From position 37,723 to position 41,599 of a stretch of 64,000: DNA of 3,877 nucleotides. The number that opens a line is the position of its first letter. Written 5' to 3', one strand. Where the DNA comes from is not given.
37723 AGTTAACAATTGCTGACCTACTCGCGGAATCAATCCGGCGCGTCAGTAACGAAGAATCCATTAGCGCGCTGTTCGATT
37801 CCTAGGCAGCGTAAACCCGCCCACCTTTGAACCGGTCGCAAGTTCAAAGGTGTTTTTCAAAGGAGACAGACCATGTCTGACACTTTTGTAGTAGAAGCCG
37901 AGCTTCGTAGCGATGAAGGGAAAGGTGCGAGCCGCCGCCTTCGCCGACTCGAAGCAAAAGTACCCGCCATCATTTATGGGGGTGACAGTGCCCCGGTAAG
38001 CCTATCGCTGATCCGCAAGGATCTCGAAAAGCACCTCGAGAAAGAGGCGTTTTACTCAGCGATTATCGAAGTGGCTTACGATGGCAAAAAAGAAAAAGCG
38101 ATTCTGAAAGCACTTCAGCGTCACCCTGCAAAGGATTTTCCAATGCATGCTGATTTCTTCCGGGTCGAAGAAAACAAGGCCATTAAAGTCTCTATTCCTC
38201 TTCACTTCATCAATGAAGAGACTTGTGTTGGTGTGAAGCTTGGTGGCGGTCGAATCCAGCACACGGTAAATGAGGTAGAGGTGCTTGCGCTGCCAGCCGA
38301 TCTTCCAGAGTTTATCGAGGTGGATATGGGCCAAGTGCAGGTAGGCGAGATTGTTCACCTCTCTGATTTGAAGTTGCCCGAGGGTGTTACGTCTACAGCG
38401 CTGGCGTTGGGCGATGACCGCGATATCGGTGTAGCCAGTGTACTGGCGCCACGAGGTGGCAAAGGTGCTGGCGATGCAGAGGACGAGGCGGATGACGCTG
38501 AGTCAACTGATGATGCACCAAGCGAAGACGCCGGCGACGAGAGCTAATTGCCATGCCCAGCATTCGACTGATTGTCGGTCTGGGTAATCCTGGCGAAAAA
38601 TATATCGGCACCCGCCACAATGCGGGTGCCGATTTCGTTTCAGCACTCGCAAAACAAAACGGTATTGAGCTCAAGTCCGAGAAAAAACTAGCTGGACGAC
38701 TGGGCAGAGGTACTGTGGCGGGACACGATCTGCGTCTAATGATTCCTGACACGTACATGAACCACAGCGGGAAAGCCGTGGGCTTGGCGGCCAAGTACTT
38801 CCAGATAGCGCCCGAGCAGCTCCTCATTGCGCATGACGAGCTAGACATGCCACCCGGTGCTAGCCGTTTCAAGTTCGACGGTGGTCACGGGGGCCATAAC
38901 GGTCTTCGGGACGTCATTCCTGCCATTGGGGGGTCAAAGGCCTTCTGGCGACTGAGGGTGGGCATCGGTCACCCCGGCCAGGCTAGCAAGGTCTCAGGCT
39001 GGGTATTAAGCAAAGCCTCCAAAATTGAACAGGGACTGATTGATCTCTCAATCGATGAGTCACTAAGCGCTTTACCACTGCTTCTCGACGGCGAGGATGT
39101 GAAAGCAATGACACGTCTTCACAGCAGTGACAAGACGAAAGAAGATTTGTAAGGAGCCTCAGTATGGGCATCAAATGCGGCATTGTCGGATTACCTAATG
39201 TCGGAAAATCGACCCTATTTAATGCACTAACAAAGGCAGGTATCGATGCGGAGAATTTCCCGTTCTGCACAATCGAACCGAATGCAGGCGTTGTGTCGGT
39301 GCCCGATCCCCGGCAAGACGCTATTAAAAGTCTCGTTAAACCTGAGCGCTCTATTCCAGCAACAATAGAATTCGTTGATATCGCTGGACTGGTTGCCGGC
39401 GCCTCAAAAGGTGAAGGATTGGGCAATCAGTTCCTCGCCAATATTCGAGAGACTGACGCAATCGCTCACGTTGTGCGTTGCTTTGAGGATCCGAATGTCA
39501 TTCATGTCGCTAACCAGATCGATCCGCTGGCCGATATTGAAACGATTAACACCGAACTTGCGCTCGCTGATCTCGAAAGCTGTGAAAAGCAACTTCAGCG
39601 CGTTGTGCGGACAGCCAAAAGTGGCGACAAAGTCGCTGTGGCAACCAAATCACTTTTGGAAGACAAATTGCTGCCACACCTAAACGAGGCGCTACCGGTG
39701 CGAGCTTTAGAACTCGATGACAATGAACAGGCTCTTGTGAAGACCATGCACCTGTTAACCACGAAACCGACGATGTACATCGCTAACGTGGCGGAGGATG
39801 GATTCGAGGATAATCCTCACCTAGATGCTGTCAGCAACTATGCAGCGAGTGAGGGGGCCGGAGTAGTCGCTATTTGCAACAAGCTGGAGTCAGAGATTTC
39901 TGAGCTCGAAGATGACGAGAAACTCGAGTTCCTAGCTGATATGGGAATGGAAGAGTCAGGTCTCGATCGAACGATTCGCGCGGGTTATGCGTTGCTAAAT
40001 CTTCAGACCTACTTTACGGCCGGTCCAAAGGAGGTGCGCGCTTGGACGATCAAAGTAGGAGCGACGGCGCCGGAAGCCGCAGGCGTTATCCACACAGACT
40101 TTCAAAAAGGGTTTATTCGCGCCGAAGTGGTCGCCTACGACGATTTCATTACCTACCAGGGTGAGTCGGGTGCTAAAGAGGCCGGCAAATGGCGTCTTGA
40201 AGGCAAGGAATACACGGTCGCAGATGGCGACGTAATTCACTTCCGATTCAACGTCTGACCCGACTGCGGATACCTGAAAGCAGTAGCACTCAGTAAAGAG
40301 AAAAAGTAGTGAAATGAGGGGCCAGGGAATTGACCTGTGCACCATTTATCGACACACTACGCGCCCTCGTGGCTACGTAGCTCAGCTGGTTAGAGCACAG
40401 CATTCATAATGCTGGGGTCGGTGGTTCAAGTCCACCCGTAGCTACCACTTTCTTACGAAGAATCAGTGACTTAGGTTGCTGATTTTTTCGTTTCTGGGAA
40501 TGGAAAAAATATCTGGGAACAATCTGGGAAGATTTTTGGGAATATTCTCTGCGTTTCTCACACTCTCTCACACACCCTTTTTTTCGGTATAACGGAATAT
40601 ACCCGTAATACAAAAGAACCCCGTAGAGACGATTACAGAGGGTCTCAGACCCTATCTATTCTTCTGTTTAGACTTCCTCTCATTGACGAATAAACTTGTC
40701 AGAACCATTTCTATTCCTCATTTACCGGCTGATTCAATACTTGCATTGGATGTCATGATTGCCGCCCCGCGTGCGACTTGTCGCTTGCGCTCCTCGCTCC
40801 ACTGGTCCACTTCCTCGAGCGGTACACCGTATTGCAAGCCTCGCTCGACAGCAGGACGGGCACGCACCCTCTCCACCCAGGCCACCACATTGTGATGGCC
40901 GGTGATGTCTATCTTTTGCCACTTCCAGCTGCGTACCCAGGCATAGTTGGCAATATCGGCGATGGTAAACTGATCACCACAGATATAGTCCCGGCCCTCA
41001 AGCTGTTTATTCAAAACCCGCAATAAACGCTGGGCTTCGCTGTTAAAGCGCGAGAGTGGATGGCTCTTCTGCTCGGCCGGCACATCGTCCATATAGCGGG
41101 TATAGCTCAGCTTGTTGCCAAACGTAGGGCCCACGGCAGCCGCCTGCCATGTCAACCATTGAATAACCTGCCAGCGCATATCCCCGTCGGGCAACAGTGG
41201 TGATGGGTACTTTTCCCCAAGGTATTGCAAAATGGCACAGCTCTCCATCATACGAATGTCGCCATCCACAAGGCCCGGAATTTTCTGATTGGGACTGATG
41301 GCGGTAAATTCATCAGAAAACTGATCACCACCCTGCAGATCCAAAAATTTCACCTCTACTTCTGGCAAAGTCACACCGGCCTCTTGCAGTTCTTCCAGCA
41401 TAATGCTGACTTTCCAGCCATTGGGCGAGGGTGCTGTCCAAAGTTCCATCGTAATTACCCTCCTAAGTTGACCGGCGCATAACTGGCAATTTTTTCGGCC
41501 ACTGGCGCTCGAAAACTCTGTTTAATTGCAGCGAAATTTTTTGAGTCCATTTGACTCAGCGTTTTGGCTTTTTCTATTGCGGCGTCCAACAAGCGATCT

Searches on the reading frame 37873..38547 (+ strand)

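Call 39: search_protein_families(library=pfam, proteins=[window:37873-38547:+], max_evalue=0.00001)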
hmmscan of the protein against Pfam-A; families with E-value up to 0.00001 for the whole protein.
window:37873-38547:+ (224 aa): 2 families
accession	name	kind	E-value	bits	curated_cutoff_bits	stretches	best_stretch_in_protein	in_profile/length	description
PF14693.11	Ribosomal_TL5_C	-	2.5e-24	85.9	27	1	104-194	2-84/84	Ribosomal protein TL5, C-terminal domain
PF01386.24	Ribosomal_L25p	-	6.4e-23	81.5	23.6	1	8-95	2-82/82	Ribosomal L25p family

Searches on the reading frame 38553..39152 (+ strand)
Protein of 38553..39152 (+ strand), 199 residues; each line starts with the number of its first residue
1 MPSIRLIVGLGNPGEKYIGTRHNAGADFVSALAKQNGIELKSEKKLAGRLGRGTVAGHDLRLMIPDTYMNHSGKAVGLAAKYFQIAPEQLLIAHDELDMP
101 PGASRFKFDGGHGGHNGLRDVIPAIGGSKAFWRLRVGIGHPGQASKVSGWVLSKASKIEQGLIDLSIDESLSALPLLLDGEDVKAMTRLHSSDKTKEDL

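Call 39: search_protein_families(library=pfam, proteins=[window:38553-39152:+], max_evalue=0.00001)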
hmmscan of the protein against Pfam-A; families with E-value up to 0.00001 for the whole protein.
window:38553-39152:+ (199 aa): 1 family
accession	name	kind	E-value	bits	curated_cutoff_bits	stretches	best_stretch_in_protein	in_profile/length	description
PF01195.25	Pept_tRNA_hydro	-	1.2e-56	191.9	27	1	6-189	1-182/183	Peptidyl-tRNA hydrolase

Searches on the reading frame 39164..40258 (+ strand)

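Call 39: search_protein_families(library=pfam, proteins=[window:39164-40258:+], max_evalue=0.00001)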
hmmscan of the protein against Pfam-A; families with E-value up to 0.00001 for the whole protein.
window:39164-40258:+ (364 aa): 3 families
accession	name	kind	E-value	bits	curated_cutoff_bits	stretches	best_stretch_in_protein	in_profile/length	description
PF06071.19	YchF-GTPase_C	-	8.3e-41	138.5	27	1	280-363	1-84/84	Protein of unknown function (DUF933)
PF01926.29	MMR_HSR1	-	9.2e-22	77.7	21.9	1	5-116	2-86/113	50S ribosome-binding GTPase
PF02421.24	FeoB_N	-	8.7e-08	32.3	27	1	4-46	2-44/156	Ferrous iron transport protein B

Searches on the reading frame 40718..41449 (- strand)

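Call 39: search_protein_families(library=pfam, proteins=[window:40718-41449:-], max_evalue=0.00001)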
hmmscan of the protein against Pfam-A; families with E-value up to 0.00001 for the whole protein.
window:40718-41449:- (243 aa): 6 families
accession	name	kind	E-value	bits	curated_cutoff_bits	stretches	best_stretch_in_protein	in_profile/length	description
PF02798.26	GST_N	-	4.3e-11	43.4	20.9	1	1-78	3-75/76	Glutathione S-transferase, N-terminal domain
PF00043.30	GST_C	-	1.9e-10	41.2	20.7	1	137-199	29-93/93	Glutathione S-transferase, C-terminal domain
PF13417.12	GST_N_3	-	8e-10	39.4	22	1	8-84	7-74/75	Glutathione S-transferase, N-terminal domain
PF14497.11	GST_C_3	-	1.6e-08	35.1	21.6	1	119-202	12-98/104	Glutathione S-transferase, C-terminal domain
PF13409.12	GST_N_2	-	1.1e-06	29.6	25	1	8-79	2-69/70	Glutathione S-transferase, N-terminal domain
PF13410.11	GST_C_2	-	2.1e-06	28.2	24.9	1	134-173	6-45/69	Glutathione S-transferase, C-terminal domain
